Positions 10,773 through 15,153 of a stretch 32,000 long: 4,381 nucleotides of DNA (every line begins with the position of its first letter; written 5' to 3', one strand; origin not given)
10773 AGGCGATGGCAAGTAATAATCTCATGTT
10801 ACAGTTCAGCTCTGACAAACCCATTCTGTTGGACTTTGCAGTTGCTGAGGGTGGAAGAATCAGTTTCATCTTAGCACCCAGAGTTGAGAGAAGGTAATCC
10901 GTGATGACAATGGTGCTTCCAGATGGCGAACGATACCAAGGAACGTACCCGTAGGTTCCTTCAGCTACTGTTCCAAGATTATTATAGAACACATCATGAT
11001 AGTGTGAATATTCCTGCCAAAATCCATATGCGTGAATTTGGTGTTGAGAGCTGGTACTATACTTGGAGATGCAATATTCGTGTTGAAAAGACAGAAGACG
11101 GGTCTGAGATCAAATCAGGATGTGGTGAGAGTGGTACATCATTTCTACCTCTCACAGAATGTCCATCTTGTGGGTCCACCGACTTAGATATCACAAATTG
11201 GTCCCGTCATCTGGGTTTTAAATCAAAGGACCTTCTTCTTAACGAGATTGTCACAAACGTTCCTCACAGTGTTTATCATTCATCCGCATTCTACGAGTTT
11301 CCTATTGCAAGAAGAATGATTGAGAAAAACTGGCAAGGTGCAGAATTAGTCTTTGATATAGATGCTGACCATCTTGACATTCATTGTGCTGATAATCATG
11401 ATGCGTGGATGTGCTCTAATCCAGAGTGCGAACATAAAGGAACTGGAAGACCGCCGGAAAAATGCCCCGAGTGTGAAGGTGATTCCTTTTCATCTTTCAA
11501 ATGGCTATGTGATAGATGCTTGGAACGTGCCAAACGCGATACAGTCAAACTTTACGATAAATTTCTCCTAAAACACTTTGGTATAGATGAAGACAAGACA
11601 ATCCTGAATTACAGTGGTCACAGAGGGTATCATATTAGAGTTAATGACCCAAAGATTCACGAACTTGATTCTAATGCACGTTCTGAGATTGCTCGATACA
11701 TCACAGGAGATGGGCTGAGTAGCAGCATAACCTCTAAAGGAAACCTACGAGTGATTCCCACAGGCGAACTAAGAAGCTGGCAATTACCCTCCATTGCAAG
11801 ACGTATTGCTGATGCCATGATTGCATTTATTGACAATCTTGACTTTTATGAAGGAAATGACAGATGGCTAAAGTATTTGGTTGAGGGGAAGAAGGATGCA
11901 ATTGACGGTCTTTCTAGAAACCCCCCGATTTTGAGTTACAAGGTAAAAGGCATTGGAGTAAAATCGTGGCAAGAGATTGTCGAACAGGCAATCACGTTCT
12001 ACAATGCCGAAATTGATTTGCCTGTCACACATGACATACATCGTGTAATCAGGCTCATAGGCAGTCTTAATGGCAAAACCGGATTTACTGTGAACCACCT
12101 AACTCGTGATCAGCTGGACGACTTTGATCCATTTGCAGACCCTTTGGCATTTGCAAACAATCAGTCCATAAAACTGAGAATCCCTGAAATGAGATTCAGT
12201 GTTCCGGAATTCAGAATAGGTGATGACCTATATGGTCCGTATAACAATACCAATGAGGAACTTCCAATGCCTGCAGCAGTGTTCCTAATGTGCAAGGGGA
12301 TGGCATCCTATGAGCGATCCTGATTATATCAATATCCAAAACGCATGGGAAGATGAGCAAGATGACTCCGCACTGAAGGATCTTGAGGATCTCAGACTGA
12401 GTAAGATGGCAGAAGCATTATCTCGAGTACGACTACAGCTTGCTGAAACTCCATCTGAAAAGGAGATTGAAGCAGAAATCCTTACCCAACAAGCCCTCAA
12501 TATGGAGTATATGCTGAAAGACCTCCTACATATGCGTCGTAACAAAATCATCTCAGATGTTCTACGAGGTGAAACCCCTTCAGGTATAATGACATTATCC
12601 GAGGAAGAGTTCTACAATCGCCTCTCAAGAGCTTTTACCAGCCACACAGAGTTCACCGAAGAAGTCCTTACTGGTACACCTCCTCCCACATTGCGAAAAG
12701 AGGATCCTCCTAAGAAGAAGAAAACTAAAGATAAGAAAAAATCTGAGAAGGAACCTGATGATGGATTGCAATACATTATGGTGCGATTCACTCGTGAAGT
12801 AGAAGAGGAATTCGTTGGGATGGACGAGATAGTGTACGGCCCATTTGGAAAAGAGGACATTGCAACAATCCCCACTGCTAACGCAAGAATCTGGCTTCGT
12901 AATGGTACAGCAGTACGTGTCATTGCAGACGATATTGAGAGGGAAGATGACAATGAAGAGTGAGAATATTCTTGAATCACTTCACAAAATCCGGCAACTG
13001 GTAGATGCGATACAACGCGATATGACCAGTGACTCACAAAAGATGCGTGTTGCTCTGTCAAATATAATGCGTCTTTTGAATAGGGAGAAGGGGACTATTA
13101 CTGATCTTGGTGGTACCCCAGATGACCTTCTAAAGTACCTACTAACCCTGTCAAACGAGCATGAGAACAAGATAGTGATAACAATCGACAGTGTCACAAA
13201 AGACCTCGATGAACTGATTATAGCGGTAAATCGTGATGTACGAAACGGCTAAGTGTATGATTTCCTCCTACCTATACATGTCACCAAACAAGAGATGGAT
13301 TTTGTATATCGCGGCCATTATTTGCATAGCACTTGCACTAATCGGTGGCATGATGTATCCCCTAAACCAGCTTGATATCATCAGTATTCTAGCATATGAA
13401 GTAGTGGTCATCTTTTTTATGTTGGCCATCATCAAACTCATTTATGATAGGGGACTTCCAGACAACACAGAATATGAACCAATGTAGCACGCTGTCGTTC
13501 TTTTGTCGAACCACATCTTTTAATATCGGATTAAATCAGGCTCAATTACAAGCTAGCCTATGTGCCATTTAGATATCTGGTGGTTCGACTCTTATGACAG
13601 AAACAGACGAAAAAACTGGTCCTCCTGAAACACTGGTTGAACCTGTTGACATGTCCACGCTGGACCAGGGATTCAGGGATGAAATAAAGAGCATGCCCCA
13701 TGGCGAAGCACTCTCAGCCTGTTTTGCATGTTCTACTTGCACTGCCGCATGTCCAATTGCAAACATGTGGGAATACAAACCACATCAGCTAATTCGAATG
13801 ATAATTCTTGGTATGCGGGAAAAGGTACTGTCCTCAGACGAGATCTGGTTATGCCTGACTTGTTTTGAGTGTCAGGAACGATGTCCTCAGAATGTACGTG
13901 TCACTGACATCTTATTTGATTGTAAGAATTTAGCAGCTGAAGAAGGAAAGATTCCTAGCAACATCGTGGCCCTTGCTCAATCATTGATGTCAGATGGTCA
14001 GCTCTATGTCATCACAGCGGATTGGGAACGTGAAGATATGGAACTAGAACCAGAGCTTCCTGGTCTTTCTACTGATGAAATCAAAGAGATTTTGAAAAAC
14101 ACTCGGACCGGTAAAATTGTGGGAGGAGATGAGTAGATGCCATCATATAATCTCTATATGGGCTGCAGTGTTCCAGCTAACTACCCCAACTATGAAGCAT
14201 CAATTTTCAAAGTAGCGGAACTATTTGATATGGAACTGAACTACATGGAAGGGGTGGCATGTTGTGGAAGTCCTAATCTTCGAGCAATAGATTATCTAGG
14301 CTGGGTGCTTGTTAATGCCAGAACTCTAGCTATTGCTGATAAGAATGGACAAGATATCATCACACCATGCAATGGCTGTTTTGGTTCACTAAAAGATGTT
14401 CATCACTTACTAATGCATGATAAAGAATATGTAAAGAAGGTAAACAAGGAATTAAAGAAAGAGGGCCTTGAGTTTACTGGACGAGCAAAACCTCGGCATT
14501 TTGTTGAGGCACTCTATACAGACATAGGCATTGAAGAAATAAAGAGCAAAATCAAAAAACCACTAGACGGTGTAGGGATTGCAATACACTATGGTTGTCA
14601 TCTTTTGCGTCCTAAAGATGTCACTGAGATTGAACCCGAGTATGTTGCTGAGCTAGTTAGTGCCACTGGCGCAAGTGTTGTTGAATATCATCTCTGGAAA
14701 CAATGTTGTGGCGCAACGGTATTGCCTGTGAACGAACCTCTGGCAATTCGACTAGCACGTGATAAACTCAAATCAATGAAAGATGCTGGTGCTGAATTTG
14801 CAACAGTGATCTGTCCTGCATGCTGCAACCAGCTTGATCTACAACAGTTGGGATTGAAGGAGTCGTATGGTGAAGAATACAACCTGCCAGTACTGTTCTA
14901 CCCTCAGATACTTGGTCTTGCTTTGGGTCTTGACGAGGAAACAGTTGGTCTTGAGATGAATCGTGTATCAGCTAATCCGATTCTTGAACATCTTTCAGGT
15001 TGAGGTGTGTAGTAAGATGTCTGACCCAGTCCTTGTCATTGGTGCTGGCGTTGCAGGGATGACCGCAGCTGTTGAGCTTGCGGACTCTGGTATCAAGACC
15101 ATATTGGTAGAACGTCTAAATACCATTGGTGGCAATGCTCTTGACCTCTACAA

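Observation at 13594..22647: Hydrogenase-less, Etf-less Hdr-type operon (hdrC-hdrB-hdrA-hdrA/mvhD-gltD-like) followed by an acyl-CoA dehydrogenase: candidate new electron-bifurcating module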

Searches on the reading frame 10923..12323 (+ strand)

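Call 6: search_protein_families(library=pfam, proteins=[window:10923-12323:+], max_evalue=0.001)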
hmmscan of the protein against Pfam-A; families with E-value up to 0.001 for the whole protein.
window:10923-12323:+ (466 aa): 1 family
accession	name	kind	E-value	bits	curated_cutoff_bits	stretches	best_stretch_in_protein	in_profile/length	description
PF01896.25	DNA_primase_S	-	4.4e-11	43.9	26.8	1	198-390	19-158/163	DNA primase small subunit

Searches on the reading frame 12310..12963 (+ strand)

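Call 7: search_protein_families(library=pfam, proteins=[window:12310-12963:+], max_evalue=0.001)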
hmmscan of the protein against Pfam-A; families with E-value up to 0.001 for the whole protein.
window:12310-12963:+ (217 aa): 1 family
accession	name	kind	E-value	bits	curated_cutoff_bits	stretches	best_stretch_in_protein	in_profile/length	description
PF22090.1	Gins51_C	-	5.4e-10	39.3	27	1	156-204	1-48/48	Gins51, C-terminal domain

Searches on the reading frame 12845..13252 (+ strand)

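Call 7: search_protein_families(library=pfam, proteins=[window:12845-13252:+], max_evalue=0.001)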
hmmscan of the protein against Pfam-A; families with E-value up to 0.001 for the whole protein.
window:12845-13252:+ (135 aa): 1 family
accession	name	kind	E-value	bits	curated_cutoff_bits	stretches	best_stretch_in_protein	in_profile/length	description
PF10193.14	Telomere_reg-2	-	0.00062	20.6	23.6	0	49-107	4-60/112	Telomere length regulation protein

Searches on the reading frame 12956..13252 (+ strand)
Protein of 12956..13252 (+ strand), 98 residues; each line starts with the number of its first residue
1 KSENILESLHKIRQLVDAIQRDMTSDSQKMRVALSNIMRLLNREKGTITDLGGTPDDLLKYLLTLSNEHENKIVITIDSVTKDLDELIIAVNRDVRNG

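Call 44: search_protein_families(library=pfam, proteins=[window:12956-13252:+], max_evalue=0.01)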
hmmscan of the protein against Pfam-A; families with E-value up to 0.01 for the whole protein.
window:12956-13252:+ (98 aa): 1 family
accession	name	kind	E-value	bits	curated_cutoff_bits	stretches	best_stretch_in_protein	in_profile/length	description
PF10193.14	Telomere_reg-2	-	0.00037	21.3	23.6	1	12-70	4-60/112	Telomere length regulation protein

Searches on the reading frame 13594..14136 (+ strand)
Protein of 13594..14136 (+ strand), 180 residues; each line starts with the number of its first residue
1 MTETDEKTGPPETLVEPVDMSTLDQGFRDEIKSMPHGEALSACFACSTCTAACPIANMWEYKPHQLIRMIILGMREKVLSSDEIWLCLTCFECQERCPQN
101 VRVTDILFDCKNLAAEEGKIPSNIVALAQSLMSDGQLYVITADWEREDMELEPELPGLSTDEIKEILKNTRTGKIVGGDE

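Call 4: search_protein_families(library=pfam, proteins=[window:13594-14136:+], max_evalue=0.01)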
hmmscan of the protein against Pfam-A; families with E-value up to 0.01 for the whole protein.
window:13594-14136:+ (180 aa): 8 families
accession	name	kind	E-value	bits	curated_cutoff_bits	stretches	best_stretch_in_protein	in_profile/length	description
PF13183.11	Fer4_8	-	7.3e-12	46.1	27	1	40-101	2-68/68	4Fe-4S dicluster domain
PF13534.11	Fer4_17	-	9.8e-10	39.3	22.2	1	42-101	1-60/61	4Fe-4S dicluster domain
PF13187.11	Fer4_9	-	6.8e-08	32.9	27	1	42-100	1-50/52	4Fe-4S dicluster domain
PF13237.11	Fer4_10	-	1.9e-06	28.1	25.5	1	41-98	7-53/53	4Fe-4S dicluster domain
PF12838.12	Fer4_7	-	6.3e-06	27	27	1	43-101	2-52/52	4Fe-4S dicluster domain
PF13484.11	Fer4_16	-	3e-05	25.2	30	0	23-55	33-65/66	4Fe-4S double cluster binding domain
PF14697.11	Fer4_21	-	0.0017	18.8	35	0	41-57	39-55/59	4Fe-4S dicluster domain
PF25160.1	LdpA_Fe-S-bd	-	0.0089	16.2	27.6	0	37-58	22-43/49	LdpA Fe-S cluster-binding domain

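Call 5: search_protein_families(library=ncbifam, proteins=[window:13594-14136:+], max_evalue=0.001)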
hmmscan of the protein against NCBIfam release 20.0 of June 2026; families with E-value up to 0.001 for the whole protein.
window:13594-14136:+ (180 aa): 21 families
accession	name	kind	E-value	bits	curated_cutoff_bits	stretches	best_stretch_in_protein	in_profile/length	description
TIGR03290.1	CoB_CoM_SS_C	equivalog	3e-29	101.8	160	1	41-140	2-101/144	CoB--CoM heterodisulfide reductase subunit C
NF038018.1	qmoC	equivalog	2.4e-17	63.4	300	1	26-130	4-107/360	quinone-interacting membrane-bound oxidoreductase complex subunit QmoC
NF041890.1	hdrC_Methbact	equivalog_domain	3.2e-15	56.2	270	1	25-125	14-112/192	ferredoxin:CoB-CoM heterodisulfide reductase subunit HdrC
NF041779.1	hetero_SS_HdrC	equivalog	9.3e-15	54.6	350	1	37-118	27-107/198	ferredoxin:CoB-CoM heterodisulfide reductase subunit HdrC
NF008369.0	PRK11168.1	equivalog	4.5e-08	32.4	278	1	37-118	7-91/401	anaerobic glycerol-3-phosphate dehydrogenase subunit C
TIGR01971.1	NuoI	subfamily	1.1e-07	31.4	113.05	1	9-104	11-100/121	NADH-quinone oxidoreductase, chain I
NF004898.0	PRK06259.1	equivalog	2.7e-07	29.6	385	1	32-116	125-218/488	fumarate reductase (CoM/CoB) subunit TfrB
TIGR03379.1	glycerol3P_GlpC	equivalog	4.4e-07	29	279.9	1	39-134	3-98/397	anaerobic glycerol-3-phosphate dehydrogenase subunit GlpC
NF045663.1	diclust_near_Sec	equivalog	5.1e-06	24.8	530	1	45-127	310-395/759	pyridine nucleotide-disulfide oxidoreductase/dicluster-binding protein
TIGR00384.1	dhsB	subfamily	4.4e-05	23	88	1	30-105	129-216/222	succinate dehydrogenase and fumarate reductase iron-sulfur protein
NF045670.1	quin_L_LdhH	equivalog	5e-05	21.8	800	1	23-138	287-406/706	L-lactate dehydrogenase (quinone) large subunit LdhH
NF008434.0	PRK11274.1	equivalog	0.00017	20.7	333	1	24-107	6-95/409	glycolate oxidase subunit GlcF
TIGR00314.1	cdhA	equivalog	0.00017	19.5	781.3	1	38-109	396-461/784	CO dehydrogenase/acetyl-CoA synthase complex subunit alpha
NF004537.0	PRK05888.1-3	equivalog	0.00018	21.1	163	1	21-100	48-128/204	NADH-quinone oxidoreductase subunit NuoI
NF004616.0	PRK05950.1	subfamily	0.00022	20.4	228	0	38-115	144-234/238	succinate dehydrogenase iron-sulfur subunit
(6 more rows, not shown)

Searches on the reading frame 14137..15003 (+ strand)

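Call 4: search_protein_families(library=pfam, proteins=[window:14137-15003:+], max_evalue=0.01)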
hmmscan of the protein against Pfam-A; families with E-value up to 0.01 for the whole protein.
window:14137-15003:+ (288 aa): 2 families
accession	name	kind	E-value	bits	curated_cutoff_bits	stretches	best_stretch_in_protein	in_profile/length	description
PF02754.22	CCG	-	1.9e-26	92.4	20.6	2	148-234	1-85/85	Cysteine-rich domain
PF22196.1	HdrB-like_C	-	0.00086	19.7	33.4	1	194-272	3-83/87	HdrB-like C-terminal domain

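Call 5: search_protein_families(library=ncbifam, proteins=[window:14137-15003:+], max_evalue=0.001)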
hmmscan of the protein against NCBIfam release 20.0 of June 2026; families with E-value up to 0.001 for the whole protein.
window:14137-15003:+ (288 aa): 7 families
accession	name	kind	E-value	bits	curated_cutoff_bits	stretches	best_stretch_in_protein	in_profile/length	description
TIGR03288.1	CoB_CoM_SS_B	equivalog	3.3e-80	269.5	345.15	1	4-285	2-289/290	CoB--CoM heterodisulfide reductase subunit B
NF042965.1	MFR_anch_SdhE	equivalog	7.6e-40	137.2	500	1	5-279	4-278/282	8-methylmenaquinol:fumarate reductase membrane anchor subunit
NF041780.1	hetero_SS_HdrB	equivalog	2.5e-29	102.6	450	1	6-284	8-303/304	ferredoxin:CoB-CoM heterodisulfide reductase subunit HdrB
NF045670.1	quin_L_LdhH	equivalog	2.7e-20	72.2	800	1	5-233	470-685/706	L-lactate dehydrogenase (quinone) large subunit LdhH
NF004898.0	PRK06259.1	equivalog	7.4e-15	54.5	385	1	6-232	266-462/488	fumarate reductase (CoM/CoB) subunit TfrB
NF008369.0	PRK11168.1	equivalog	7.6e-07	28.4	278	1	7-234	172-381/401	anaerobic glycerol-3-phosphate dehydrogenase subunit C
NF008434.0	PRK11274.1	equivalog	5.2e-06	25.6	333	1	8-225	174-380/409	glycolate oxidase subunit GlcF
